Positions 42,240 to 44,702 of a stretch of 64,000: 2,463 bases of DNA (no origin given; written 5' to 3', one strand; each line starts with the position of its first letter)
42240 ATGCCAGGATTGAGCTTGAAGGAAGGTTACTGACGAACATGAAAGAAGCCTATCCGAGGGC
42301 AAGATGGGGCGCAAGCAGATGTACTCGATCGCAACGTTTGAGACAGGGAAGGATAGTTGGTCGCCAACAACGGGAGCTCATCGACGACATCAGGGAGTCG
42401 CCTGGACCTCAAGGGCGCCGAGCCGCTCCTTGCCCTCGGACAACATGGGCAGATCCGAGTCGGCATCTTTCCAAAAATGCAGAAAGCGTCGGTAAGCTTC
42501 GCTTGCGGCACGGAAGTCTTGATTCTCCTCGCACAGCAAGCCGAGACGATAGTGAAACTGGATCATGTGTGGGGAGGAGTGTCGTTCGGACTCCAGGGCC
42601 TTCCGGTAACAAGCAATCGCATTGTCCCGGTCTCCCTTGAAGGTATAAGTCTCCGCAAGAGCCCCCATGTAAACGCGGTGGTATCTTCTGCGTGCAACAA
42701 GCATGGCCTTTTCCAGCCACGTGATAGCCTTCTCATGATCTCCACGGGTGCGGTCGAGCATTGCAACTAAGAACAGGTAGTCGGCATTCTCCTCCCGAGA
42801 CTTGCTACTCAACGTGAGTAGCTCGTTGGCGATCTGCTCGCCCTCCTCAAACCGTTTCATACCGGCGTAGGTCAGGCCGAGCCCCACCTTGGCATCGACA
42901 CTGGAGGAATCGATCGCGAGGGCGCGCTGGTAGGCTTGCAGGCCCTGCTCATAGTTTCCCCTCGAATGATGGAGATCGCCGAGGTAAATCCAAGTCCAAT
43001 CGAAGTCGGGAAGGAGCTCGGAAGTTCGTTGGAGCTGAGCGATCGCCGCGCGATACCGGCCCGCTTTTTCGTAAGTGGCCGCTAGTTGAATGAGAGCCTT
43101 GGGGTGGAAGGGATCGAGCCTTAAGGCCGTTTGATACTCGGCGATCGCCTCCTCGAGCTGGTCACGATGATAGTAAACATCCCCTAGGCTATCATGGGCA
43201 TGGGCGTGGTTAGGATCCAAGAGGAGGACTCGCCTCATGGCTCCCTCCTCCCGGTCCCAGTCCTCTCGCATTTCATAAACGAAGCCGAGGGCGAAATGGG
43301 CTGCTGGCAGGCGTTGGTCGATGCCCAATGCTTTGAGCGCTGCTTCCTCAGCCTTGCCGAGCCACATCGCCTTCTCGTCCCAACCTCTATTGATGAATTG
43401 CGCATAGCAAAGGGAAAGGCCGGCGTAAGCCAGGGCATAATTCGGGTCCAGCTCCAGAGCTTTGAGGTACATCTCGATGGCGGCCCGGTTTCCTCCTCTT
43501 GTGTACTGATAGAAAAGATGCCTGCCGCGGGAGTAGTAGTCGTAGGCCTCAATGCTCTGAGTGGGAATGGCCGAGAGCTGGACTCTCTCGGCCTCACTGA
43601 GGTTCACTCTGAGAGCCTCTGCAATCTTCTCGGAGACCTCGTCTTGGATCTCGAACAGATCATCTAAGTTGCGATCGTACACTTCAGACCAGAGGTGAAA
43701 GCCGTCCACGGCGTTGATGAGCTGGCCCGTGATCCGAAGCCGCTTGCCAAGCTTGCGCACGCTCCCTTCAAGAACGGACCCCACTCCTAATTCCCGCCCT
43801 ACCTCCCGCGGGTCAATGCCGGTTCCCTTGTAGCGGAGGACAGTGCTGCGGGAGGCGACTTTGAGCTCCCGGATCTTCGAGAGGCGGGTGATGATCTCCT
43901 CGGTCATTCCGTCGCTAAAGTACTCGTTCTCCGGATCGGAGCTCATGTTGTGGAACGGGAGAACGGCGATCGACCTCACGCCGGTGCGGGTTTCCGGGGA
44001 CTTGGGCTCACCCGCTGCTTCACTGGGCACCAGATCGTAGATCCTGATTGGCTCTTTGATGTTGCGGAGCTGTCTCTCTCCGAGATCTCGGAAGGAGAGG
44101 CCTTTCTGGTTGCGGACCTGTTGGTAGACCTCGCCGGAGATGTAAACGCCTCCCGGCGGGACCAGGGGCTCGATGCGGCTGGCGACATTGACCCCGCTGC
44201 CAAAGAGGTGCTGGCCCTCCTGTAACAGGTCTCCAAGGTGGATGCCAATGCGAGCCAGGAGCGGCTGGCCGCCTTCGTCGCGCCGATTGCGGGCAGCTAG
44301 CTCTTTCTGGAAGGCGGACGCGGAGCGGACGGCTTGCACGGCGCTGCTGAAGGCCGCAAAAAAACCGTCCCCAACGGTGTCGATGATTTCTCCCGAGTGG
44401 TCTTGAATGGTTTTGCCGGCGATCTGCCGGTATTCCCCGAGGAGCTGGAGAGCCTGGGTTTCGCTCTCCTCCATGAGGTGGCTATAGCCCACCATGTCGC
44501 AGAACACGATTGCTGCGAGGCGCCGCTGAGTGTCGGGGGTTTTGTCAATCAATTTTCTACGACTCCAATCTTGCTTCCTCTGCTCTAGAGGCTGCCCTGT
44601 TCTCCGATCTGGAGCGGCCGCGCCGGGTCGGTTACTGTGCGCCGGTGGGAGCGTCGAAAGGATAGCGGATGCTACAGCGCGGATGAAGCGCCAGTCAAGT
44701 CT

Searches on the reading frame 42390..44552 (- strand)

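Call 11: search_protein_families(library=pfam, proteins=[window:42390-44552:-])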
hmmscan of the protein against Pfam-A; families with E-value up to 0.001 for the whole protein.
window:42390-44552:- (720 aa): 23 families
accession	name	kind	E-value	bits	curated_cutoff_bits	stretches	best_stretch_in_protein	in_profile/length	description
PF13414.12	TPR_11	-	3.7e-34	116.6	26.8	3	457-498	1-42/42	TPR repeat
PF07719.23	TPR_2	-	1.2e-30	103.5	27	2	450-481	1-32/34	Tetratricopeptide repeat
PF00515.34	TPR_1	-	1.3e-29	101.2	27.8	2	520-550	3-33/34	Tetratricopeptide repeat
PF13181.12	TPR_8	-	2.1e-28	96.4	25.7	1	630-656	5-31/34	Tetratricopeptide repeat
PF13424.12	TPR_12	-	4.3e-24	84.9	30.1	3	452-514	5-75/77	Tetratricopeptide repeat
PF13431.12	TPR_17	-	9.6e-24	82.1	24.4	1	473-504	2-33/34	Tetratricopeptide repeat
PF13432.12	TPR_16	-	3.8e-22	78.8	32.7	3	491-551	4-64/65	Tetratricopeptide repeat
PF13428.12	TPR_14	-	2.8e-19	68.1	23.5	1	484-527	1-44/44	Tetratricopeptide repeat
PF14559.12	TPR_19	-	7.3e-16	58.7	25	2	464-516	5-57/68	Tetratricopeptide repeat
PF13176.12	TPR_7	-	1.8e-14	52.9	27.9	0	630-656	3-29/36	Tetratricopeptide repeat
PF23914.1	TPR_CcmH_CycH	-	1.9e-13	51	42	1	520-614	52-145/158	Cytochrome c-type biogenesis protein H TPR domain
PF00211.25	Guanylate_cyc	-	2.2e-12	47.4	21.9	1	13-172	9-179/183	Adenylate and Guanylate cyclase catalytic domain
PF12895.13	ANAPC3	-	9.8e-10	39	27.2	1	441-509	14-81/82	Anaphase-promoting complex, cyclosome, subunit 3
PF13371.12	TPR_9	-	1.5e-09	38.1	35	1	424-482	3-61/73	Tetratricopeptide repeat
PF25063.1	ARM_TT21_C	-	6.8e-08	33.1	35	0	418-506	97-186/209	Tetratricopeptide repeat protein 21 C-terminal ARM domain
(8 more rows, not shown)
